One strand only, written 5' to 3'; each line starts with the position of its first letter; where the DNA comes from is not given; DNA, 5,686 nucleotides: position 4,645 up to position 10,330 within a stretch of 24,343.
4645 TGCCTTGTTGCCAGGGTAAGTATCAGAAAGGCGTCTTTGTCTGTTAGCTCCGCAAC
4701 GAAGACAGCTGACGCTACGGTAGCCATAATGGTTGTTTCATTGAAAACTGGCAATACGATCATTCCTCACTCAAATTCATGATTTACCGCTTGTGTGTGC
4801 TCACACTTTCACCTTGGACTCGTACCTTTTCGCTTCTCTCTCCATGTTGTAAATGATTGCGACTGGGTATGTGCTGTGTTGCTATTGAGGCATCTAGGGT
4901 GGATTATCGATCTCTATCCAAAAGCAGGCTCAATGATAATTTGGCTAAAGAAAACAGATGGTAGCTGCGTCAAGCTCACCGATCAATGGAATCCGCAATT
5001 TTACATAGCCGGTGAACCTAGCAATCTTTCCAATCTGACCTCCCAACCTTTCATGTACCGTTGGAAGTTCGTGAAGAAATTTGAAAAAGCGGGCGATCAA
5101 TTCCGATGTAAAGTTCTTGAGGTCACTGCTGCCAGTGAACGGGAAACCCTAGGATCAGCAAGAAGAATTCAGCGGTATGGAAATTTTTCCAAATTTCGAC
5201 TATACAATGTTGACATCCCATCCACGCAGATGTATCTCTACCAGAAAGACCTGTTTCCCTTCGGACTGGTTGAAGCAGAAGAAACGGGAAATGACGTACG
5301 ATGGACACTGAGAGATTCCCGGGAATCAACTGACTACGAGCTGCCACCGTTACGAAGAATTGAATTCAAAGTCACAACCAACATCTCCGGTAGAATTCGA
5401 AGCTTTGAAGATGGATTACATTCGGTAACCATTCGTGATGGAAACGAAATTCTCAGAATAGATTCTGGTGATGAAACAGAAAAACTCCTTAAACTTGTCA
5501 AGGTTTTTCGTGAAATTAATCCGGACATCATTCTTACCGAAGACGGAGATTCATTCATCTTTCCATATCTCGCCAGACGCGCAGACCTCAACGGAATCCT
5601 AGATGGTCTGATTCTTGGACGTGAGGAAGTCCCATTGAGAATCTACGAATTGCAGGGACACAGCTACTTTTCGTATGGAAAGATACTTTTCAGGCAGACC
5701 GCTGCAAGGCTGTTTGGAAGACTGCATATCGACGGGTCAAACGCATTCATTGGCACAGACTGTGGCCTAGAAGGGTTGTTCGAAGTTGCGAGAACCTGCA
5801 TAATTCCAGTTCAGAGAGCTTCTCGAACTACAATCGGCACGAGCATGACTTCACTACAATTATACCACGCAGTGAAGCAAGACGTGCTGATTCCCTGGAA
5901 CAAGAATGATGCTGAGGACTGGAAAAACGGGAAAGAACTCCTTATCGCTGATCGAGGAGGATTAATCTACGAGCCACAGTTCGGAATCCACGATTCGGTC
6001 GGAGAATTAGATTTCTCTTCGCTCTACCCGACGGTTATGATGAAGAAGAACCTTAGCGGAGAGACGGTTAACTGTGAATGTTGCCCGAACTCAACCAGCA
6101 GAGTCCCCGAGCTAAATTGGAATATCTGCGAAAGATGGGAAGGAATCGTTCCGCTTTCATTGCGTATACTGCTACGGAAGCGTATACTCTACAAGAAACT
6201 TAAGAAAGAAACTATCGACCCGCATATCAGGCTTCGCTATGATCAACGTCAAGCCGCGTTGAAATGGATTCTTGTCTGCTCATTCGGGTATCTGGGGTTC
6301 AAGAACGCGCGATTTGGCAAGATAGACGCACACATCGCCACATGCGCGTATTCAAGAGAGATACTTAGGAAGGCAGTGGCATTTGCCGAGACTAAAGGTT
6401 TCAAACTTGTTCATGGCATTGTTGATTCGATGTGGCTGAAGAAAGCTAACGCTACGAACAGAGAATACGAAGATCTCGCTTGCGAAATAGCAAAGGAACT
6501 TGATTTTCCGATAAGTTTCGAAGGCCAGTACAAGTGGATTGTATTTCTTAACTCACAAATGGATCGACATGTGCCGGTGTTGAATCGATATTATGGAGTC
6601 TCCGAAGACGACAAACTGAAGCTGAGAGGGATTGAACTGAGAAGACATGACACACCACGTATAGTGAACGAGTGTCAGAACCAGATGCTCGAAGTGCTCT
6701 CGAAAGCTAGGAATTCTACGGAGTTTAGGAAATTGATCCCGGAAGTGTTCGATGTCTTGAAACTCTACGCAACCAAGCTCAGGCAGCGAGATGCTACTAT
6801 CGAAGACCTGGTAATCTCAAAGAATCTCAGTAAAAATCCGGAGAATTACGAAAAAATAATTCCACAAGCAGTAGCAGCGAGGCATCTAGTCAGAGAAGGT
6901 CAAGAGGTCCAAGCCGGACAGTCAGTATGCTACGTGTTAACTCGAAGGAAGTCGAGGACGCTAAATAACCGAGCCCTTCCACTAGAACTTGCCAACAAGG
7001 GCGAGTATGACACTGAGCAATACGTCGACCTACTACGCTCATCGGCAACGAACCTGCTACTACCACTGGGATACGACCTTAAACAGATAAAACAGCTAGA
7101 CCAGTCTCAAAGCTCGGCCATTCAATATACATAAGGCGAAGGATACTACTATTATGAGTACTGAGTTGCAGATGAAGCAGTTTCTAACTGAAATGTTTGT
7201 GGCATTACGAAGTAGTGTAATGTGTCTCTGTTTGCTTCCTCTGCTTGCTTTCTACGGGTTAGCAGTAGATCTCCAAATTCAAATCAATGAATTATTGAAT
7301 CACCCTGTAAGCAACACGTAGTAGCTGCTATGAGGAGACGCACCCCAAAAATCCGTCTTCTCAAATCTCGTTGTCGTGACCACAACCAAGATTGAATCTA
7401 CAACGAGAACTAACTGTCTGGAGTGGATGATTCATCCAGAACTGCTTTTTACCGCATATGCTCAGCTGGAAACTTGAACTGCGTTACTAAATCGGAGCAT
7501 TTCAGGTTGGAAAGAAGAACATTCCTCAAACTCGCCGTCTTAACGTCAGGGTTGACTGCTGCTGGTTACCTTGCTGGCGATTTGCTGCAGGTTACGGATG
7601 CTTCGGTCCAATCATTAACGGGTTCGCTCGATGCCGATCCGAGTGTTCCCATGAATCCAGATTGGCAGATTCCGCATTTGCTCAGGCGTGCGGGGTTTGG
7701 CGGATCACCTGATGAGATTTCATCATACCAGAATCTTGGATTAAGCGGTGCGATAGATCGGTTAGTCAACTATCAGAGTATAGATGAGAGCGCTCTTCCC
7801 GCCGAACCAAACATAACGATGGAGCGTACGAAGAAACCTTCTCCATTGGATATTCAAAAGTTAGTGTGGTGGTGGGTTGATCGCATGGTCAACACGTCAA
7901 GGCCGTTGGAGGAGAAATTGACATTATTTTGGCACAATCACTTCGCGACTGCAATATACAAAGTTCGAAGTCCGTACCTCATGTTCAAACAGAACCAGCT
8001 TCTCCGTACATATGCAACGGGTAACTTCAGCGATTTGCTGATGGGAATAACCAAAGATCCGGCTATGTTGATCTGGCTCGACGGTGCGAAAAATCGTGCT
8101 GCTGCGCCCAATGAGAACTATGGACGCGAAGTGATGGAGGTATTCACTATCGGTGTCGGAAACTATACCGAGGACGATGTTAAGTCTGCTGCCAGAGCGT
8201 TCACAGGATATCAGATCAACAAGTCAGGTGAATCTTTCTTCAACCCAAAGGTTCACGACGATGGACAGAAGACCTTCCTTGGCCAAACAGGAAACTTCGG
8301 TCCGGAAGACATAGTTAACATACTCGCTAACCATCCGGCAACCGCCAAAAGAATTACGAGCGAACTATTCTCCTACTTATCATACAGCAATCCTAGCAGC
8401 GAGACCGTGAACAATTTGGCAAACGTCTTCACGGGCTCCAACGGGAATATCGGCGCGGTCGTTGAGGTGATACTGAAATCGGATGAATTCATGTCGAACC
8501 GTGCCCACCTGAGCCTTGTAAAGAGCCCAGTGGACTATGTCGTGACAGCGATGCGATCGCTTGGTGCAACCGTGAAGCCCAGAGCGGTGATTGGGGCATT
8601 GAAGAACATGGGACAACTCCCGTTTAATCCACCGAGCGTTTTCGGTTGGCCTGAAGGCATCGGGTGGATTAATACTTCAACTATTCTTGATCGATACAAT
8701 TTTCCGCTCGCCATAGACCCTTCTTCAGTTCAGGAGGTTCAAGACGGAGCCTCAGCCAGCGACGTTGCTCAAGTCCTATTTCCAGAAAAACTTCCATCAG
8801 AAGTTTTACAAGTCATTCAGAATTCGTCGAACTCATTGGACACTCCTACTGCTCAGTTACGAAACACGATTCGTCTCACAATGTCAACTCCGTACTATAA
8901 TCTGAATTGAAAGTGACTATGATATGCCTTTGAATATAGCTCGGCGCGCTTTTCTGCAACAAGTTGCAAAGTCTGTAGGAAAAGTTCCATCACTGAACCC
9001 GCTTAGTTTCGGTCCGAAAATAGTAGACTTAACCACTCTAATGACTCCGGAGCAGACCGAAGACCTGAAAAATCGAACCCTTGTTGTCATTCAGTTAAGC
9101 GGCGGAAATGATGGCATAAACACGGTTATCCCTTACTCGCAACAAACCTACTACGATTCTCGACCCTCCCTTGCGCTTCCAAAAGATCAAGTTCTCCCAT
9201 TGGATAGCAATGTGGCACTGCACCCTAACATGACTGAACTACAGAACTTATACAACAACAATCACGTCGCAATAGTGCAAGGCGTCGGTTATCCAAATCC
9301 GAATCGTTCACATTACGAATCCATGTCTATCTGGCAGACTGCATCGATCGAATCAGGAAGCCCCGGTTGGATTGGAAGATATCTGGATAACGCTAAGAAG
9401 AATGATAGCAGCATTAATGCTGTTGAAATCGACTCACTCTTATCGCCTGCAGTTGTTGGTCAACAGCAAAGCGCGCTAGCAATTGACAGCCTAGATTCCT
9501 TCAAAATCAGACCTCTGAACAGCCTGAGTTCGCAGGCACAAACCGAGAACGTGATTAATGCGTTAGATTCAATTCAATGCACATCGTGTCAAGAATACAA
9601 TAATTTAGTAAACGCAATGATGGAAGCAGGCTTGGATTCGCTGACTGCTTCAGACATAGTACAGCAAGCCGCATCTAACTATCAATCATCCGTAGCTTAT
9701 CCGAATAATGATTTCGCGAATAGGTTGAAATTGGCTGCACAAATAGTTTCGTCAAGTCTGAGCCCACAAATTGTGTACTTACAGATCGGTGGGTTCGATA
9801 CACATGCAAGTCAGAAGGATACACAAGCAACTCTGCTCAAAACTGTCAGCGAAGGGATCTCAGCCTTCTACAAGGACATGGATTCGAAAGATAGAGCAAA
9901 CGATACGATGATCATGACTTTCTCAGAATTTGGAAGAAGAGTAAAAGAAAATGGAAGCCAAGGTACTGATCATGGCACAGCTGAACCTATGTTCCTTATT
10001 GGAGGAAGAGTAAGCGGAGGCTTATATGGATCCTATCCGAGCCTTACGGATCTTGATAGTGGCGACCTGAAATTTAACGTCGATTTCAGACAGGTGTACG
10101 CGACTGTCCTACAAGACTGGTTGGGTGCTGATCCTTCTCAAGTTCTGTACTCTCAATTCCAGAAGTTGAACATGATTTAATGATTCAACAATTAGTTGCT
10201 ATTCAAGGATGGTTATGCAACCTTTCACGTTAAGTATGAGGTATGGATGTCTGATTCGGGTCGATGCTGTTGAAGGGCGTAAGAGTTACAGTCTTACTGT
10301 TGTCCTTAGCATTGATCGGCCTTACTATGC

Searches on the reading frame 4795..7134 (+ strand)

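Call 48: search_protein_families(library=pfam, proteins=[window:4795-7134:+], max_evalue=0.00001)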
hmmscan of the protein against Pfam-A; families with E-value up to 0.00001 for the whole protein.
window:4795-7134:+ (779 aa): 2 families
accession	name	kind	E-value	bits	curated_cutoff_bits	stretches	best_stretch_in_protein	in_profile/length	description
PF00136.26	DNA_pol_B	-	1.6e-34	119.9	23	1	356-755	20-450/453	DNA polymerase family B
PF03104.25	DNA_pol_B_exo1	-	4.8e-06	26.6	23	0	226-313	142-223/242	DNA polymerase family B, exonuclease domain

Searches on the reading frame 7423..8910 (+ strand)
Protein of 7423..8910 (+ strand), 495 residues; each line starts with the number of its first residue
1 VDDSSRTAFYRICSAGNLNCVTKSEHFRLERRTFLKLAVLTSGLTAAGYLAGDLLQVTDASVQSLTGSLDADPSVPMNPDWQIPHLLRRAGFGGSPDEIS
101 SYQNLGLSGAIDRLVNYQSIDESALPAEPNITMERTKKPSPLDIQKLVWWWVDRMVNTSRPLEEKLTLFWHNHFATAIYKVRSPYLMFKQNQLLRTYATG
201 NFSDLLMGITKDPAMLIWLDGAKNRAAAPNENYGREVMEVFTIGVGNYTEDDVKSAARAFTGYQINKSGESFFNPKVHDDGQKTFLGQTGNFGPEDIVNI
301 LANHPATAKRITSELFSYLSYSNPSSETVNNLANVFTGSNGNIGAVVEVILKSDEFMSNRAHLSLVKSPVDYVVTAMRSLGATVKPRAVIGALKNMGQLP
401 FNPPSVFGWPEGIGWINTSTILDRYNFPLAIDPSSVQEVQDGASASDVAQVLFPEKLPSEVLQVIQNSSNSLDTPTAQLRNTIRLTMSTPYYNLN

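Call 48: search_protein_families(library=pfam, proteins=[window:7423-8910:+], max_evalue=0.00001)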
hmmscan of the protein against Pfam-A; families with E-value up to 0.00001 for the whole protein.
window:7423-8910:+ (495 aa): 1 family
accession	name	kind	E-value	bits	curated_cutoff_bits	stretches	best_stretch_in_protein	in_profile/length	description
PF08811.16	DUF1800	-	3.1e-116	389.4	26.1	1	85-493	1-418/419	Protein of unknown function (DUF1800)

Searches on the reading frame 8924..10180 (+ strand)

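Call 48: search_protein_families(library=pfam, proteins=[window:8924-10180:+], max_evalue=0.00001)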
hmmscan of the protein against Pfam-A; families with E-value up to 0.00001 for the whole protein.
window:8924-10180:+ (418 aa): 1 family
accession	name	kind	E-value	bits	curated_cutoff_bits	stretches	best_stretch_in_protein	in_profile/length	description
PF07394.17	DUF1501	-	2.1e-35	123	27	1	51-412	2-373/390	Protein of unknown function (DUF1501)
